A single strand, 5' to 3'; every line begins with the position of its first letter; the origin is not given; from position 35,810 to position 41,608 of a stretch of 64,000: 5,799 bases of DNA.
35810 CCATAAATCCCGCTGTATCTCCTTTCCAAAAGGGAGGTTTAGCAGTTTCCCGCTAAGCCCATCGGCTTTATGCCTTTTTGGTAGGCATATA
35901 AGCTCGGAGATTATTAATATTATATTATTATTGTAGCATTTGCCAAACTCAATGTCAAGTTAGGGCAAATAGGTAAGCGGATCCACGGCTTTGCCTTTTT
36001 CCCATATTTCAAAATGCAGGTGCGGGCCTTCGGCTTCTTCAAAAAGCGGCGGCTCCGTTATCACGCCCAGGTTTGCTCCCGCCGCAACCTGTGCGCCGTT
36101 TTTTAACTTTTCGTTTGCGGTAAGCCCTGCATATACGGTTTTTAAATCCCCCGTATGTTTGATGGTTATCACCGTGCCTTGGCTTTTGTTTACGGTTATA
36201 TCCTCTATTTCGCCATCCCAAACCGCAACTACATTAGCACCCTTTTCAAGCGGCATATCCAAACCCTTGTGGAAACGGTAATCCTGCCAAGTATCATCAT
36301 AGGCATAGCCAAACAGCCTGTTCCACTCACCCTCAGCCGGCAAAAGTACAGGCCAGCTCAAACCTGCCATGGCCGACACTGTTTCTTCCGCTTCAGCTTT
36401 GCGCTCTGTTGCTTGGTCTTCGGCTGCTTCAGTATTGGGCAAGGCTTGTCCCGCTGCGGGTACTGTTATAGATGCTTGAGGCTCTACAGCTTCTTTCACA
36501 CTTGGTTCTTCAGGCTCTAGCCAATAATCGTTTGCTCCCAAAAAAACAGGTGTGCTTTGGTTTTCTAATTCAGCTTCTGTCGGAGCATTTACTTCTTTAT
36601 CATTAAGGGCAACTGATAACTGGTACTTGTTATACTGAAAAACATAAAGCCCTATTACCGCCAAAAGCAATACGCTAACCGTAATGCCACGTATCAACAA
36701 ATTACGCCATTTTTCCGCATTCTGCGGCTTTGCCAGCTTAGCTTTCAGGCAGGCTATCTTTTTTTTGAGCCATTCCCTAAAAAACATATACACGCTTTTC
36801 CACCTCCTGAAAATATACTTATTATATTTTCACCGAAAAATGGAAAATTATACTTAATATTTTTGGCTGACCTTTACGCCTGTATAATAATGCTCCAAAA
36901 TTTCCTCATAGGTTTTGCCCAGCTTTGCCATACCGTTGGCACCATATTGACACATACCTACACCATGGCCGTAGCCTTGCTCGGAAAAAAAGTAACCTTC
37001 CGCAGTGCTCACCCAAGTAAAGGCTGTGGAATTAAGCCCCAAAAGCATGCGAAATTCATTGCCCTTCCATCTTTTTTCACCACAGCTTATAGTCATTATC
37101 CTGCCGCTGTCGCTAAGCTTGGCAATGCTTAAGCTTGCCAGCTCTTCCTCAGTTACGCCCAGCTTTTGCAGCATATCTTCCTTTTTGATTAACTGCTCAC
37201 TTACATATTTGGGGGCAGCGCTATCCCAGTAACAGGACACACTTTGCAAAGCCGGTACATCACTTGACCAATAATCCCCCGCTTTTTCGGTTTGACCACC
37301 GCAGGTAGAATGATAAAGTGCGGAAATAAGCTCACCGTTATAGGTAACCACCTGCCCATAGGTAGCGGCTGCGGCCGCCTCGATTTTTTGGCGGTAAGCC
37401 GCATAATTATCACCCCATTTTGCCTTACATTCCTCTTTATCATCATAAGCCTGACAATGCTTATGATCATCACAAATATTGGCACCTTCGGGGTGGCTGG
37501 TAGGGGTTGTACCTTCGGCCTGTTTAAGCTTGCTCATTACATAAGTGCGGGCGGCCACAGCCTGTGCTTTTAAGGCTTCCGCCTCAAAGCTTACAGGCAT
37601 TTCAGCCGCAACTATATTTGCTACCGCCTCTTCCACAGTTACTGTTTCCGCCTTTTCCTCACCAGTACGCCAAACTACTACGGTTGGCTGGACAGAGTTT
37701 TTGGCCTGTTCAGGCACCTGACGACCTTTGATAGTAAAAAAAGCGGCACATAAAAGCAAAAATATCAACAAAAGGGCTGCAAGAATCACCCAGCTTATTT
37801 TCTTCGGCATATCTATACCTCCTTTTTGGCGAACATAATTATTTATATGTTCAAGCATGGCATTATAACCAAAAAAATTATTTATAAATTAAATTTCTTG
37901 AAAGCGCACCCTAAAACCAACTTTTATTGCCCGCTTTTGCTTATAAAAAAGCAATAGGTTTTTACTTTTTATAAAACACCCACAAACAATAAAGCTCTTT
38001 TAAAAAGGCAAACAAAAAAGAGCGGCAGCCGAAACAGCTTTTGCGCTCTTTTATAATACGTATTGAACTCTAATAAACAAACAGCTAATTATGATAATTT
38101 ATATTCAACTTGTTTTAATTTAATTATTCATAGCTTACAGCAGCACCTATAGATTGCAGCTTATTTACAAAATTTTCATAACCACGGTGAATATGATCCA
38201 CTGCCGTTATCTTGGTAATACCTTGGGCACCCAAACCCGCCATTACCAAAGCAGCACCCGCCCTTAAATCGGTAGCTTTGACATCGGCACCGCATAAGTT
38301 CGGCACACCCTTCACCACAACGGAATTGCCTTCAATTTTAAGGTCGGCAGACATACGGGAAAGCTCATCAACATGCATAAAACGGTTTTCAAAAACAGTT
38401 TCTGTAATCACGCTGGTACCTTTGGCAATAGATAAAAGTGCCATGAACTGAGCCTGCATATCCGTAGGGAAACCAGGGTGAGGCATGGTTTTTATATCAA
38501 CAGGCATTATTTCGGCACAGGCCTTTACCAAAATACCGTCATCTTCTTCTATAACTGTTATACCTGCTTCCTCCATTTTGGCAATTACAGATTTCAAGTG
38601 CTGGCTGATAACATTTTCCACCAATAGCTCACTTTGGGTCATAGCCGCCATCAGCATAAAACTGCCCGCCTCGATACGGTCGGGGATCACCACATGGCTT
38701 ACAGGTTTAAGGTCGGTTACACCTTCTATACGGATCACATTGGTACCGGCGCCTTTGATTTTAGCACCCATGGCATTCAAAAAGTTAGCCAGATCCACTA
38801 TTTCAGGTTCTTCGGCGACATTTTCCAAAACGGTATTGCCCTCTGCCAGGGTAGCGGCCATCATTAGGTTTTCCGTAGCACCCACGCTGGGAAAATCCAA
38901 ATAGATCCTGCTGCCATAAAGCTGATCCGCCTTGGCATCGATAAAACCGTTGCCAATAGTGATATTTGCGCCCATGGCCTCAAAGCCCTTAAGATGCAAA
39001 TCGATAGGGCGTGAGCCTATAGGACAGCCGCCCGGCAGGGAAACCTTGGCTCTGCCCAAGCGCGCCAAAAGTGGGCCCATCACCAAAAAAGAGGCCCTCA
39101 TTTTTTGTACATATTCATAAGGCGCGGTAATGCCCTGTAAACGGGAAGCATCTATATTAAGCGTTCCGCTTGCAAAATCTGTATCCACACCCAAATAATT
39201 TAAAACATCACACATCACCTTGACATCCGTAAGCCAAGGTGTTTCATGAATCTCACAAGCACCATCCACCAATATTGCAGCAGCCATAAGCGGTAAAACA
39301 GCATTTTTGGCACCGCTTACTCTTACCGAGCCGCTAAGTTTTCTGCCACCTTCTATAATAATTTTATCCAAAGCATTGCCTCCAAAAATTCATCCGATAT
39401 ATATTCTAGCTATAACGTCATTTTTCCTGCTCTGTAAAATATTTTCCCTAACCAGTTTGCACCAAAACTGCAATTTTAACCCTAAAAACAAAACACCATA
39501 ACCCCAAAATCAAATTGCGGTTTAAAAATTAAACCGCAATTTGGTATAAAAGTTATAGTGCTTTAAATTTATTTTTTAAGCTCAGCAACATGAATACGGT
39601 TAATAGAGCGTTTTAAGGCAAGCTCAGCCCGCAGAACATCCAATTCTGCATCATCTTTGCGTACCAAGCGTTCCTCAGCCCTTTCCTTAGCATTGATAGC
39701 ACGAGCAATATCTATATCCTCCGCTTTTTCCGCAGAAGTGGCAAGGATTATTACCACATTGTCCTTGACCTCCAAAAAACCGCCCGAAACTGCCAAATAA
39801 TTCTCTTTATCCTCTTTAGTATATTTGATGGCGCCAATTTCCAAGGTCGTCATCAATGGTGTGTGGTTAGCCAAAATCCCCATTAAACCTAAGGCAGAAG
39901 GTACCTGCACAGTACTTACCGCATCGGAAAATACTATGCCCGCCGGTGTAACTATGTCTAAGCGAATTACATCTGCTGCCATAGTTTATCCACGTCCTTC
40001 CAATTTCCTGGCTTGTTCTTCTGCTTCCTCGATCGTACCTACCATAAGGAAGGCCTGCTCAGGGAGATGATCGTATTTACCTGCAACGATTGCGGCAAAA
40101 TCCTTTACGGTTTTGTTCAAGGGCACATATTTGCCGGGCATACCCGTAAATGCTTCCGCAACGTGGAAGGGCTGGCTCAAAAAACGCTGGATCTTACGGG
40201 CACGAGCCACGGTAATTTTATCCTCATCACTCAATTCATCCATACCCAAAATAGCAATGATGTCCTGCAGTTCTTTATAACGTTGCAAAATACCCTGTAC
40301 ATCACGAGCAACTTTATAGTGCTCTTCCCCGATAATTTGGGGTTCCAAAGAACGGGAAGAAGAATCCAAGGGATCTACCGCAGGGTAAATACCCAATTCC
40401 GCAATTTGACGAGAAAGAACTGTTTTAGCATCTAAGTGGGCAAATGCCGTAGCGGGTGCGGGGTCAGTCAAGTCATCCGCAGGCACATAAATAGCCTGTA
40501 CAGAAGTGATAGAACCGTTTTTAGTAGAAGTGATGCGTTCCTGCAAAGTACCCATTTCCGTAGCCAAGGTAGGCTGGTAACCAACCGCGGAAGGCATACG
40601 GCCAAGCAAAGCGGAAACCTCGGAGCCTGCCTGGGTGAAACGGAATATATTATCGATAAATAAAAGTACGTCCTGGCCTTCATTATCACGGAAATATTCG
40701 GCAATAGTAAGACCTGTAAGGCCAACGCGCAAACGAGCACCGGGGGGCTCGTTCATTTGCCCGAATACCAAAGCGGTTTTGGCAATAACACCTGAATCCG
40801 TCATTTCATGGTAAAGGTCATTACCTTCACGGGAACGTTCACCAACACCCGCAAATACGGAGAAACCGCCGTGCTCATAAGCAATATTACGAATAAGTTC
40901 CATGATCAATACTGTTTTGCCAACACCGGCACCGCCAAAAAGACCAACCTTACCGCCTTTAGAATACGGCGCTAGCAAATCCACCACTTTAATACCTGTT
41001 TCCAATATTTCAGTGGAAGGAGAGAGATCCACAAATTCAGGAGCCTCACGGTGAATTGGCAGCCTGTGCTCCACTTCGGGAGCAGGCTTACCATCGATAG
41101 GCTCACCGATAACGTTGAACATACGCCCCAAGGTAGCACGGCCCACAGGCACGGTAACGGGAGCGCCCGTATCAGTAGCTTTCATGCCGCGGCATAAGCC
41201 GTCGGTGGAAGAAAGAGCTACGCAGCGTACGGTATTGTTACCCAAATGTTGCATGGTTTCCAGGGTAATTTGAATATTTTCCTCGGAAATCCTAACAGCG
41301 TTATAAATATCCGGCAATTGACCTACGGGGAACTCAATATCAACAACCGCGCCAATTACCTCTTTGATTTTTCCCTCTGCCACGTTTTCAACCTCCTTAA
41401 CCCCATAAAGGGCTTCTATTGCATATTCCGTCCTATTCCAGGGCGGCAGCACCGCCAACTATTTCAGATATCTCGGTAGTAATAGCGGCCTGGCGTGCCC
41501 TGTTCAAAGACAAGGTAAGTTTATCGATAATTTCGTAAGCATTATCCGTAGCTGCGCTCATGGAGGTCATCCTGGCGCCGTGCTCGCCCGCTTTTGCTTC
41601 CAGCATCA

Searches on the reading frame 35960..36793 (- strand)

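Call 41: search_protein_families(library=pfam, proteins=[window:35960-36793:-], max_evalue=0.0001)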
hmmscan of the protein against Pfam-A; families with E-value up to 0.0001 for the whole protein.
window:35960-36793:- (277 aa): 1 family
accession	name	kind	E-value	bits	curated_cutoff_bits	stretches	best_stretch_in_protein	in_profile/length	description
PF01551.29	Peptidase_M23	-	8.2e-20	71.2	28.7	1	173-272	1-96/96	Peptidase family M23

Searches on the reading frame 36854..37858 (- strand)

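Call 41: search_protein_families(library=pfam, proteins=[window:36854-37858:-], max_evalue=0.0001)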
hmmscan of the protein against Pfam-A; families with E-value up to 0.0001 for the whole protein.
window:36854-37858:- (334 aa): 1 family
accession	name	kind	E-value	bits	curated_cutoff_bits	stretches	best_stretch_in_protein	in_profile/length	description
PF08486.15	SpoIID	-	1.2e-22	80.8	23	1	66-173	4-97/97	Stage II sporulation protein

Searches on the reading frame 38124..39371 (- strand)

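Call 41: search_protein_families(library=pfam, proteins=[window:38124-39371:-], max_evalue=0.0001)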
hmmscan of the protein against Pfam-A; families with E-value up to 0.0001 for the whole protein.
window:38124-39371:- (415 aa): 1 family
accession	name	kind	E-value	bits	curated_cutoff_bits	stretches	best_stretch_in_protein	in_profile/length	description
PF00275.25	EPSP_synthase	-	8.4e-112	374.4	22.8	1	7-405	2-417/417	EPSP synthase (3-phosphoshikimate 1-carboxyvinyltransferase)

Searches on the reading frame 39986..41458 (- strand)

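Call 41: search_protein_families(library=pfam, proteins=[window:39986-41458:-], max_evalue=0.0001)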
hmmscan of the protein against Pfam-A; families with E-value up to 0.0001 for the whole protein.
window:39986-41458:- (490 aa): 3 families
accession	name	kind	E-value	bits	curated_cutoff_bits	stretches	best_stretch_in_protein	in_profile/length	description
PF00006.31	ATP-synt_ab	-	3.5e-73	246.2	29.5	1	155-368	1-213/213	ATP synthase alpha/beta family, nucleotide-binding domain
PF22919.1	ATP-synt_VA_C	-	4.7e-19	68.7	24.7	1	373-461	5-96/101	C-terminal domain of V and A type ATP synthase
PF02874.29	ATP-synt_ab_N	-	1.5e-17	64.3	20.9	1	31-98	1-69/69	ATP synthase alpha/beta family, beta-barrel domain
